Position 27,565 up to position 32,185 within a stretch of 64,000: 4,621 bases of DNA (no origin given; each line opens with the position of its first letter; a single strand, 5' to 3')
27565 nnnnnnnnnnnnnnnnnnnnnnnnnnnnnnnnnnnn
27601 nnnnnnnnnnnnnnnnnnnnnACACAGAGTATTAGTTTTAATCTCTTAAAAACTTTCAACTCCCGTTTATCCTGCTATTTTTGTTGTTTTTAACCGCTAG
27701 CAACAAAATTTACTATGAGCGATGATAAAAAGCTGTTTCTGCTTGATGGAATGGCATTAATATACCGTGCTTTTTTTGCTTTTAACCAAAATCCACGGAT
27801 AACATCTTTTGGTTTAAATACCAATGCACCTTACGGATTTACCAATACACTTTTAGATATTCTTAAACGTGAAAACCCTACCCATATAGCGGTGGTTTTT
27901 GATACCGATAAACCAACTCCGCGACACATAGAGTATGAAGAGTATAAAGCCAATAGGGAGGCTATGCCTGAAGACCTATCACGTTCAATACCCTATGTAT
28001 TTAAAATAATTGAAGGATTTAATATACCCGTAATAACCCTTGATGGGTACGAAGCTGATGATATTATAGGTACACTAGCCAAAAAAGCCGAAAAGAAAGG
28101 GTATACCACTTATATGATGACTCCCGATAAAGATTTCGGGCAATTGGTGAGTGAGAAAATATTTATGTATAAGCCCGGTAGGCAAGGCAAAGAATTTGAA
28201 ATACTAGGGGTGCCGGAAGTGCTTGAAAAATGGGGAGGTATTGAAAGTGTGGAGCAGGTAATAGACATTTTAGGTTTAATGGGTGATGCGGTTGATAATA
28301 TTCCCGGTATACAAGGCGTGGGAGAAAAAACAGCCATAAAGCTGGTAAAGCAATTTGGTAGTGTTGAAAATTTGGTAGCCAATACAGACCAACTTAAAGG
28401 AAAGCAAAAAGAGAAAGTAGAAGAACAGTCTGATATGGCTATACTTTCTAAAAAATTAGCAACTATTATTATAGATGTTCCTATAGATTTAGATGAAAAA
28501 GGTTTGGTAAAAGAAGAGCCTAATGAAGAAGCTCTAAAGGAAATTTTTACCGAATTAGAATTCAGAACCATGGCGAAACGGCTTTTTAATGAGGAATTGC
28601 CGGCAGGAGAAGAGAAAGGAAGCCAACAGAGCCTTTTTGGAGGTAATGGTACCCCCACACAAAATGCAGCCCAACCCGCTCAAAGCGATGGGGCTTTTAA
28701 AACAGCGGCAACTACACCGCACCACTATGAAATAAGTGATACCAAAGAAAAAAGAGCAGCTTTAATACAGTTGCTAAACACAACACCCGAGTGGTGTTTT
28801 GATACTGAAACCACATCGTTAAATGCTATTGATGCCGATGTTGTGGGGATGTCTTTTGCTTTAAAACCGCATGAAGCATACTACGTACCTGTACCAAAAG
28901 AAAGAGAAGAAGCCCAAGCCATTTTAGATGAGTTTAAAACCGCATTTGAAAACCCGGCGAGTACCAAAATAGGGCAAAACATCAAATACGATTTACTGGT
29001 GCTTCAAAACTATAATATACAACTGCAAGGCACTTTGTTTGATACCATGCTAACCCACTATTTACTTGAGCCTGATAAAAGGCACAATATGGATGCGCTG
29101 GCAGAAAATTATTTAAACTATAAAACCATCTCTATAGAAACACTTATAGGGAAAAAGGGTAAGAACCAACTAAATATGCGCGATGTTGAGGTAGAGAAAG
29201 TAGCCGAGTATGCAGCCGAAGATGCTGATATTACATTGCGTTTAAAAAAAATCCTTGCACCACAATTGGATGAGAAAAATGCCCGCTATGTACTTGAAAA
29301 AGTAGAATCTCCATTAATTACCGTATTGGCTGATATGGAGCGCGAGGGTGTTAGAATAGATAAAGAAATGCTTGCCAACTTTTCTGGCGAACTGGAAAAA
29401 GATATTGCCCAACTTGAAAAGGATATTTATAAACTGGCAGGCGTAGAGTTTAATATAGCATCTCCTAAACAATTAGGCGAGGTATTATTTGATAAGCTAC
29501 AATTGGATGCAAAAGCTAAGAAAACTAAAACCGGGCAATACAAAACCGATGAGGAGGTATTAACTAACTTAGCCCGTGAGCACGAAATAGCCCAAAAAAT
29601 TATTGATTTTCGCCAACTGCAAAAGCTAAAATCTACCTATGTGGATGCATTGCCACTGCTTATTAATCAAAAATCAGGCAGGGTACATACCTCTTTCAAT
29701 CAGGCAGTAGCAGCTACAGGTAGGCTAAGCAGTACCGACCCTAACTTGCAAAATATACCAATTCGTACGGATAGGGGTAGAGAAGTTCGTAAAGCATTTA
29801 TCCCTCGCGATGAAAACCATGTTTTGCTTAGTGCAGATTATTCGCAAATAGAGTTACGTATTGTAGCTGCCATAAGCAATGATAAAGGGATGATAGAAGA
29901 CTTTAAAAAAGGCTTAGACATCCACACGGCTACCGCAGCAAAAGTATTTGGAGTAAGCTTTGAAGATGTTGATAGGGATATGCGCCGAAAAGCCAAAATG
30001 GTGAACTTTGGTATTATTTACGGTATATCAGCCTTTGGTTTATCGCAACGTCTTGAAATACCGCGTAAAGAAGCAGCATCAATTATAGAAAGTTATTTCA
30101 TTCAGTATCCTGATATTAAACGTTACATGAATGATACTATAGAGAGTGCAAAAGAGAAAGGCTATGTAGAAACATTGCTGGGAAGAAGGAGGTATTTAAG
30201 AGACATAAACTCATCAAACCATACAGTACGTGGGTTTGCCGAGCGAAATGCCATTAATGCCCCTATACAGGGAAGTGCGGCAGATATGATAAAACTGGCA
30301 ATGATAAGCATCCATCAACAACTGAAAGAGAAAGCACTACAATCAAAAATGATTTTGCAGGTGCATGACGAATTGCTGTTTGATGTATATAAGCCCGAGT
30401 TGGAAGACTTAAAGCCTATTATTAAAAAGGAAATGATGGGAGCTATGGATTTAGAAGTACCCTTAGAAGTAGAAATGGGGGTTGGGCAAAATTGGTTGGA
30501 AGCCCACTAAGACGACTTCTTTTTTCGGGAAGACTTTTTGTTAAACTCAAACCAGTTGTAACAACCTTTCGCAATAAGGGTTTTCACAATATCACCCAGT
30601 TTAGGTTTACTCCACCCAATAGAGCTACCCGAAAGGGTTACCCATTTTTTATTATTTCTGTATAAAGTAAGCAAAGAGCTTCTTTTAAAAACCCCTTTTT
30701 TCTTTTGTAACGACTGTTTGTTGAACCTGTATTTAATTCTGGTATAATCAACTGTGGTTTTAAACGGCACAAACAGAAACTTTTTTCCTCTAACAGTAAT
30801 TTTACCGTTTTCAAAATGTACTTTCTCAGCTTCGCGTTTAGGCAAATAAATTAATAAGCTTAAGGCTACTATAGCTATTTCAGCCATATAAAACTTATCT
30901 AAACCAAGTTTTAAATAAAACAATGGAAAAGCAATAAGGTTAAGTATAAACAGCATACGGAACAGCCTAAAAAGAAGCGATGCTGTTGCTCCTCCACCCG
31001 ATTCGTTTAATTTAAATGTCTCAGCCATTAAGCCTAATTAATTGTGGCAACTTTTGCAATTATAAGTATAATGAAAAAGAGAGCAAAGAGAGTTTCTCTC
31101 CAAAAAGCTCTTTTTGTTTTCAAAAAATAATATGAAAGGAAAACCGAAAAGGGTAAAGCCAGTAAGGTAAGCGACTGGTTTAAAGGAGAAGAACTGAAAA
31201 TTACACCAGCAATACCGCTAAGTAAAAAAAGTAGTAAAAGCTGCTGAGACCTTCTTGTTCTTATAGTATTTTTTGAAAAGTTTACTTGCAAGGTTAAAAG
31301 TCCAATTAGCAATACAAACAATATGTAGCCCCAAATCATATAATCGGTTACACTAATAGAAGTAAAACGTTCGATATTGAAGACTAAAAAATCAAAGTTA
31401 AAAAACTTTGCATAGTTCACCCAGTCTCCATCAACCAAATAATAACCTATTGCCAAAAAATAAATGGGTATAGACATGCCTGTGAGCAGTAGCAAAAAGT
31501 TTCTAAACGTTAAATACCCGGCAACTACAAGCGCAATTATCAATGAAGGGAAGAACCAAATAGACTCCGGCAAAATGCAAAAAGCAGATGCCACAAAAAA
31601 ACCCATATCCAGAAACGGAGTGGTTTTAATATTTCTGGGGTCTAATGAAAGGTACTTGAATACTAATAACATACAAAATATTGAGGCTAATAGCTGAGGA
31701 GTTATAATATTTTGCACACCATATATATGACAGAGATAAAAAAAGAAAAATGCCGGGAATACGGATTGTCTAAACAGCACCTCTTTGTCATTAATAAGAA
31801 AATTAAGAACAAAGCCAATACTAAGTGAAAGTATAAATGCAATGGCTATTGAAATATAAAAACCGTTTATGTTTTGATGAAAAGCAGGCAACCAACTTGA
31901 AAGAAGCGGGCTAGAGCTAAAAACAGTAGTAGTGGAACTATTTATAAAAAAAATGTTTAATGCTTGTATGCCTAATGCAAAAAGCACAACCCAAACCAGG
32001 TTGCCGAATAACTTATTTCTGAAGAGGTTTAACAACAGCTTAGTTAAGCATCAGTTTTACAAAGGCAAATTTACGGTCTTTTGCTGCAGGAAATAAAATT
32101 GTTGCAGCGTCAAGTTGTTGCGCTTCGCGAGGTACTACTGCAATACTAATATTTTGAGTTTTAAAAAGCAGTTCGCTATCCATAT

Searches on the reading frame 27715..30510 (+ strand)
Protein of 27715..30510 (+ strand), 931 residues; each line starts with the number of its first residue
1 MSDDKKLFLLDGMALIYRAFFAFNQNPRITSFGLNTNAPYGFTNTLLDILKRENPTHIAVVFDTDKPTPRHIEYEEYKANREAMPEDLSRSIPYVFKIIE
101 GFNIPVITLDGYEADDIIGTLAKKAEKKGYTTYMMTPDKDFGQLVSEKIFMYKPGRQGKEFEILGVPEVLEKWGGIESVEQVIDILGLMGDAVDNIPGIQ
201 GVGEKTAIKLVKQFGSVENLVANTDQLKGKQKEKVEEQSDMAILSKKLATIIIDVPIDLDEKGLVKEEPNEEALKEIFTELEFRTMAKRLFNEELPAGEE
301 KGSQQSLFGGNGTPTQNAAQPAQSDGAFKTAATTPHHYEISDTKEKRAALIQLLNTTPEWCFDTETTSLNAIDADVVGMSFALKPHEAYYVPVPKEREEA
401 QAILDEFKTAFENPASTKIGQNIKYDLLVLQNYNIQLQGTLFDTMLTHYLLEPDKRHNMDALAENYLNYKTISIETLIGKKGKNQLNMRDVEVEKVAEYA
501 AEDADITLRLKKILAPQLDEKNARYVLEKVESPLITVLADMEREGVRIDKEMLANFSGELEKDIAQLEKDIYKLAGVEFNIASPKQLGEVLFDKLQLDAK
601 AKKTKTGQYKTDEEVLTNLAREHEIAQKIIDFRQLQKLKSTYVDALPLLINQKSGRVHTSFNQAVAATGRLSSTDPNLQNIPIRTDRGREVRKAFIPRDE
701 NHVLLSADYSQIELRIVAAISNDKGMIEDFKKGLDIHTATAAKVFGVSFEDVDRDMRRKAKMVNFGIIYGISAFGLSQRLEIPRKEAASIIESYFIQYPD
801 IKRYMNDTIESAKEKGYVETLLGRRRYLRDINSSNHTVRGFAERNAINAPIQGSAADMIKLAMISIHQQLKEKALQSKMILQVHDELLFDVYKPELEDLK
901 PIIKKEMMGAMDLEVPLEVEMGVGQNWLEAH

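Call 65: search_protein_families(library=pfam, proteins=[window:27715-30510:+], max_evalue=0.00001)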
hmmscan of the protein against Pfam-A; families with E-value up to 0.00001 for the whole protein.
window:27715-30510:+ (931 aa): 5 families
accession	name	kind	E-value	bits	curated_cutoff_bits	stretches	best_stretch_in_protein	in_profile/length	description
PF00476.26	DNA_pol_A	-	1e-170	568.2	34.3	1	551-929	2-381/381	DNA polymerase family A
PF02739.22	5_3_exonuc_N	-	5.6e-56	189.2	34.3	1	6-174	1-164/164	5'-3' exonuclease, N-terminal resolvase-like domain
PF01612.26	DNA_pol_A_exo1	-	5.7e-35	121.1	23.6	1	338-519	1-173/173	3'-5' exonuclease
PF01367.25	5_3_exonuc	-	8.4e-32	110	40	1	179-271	3-96/97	5'-3' exonuclease, C-terminal SAM fold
PF22619.2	DNA_polI_exo1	-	1.2e-10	41.8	27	1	365-497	4-131/140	DNA polymerase I, ribonuclease H-like domain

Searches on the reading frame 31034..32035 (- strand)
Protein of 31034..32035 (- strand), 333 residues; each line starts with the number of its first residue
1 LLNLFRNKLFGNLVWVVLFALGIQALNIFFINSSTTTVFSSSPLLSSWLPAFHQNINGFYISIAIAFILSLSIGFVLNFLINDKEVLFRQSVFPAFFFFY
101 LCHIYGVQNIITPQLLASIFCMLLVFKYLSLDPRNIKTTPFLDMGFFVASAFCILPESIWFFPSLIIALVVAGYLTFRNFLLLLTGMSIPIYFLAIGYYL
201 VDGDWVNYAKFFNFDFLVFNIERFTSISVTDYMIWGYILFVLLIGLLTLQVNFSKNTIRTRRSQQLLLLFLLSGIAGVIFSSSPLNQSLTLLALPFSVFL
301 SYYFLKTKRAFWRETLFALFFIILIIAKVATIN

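Call 65: search_protein_families(library=pfam, proteins=[window:31034-32035:-], max_evalue=0.00001)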
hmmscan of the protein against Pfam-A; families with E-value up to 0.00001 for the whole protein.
window:31034-32035:- (333 aa): 1 family
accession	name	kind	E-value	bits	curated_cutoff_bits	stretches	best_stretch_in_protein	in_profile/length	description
PF19992.4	DUF6427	-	1.3e-10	41.5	25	1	59-327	33-292/301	Family of unknown function (DUF6427)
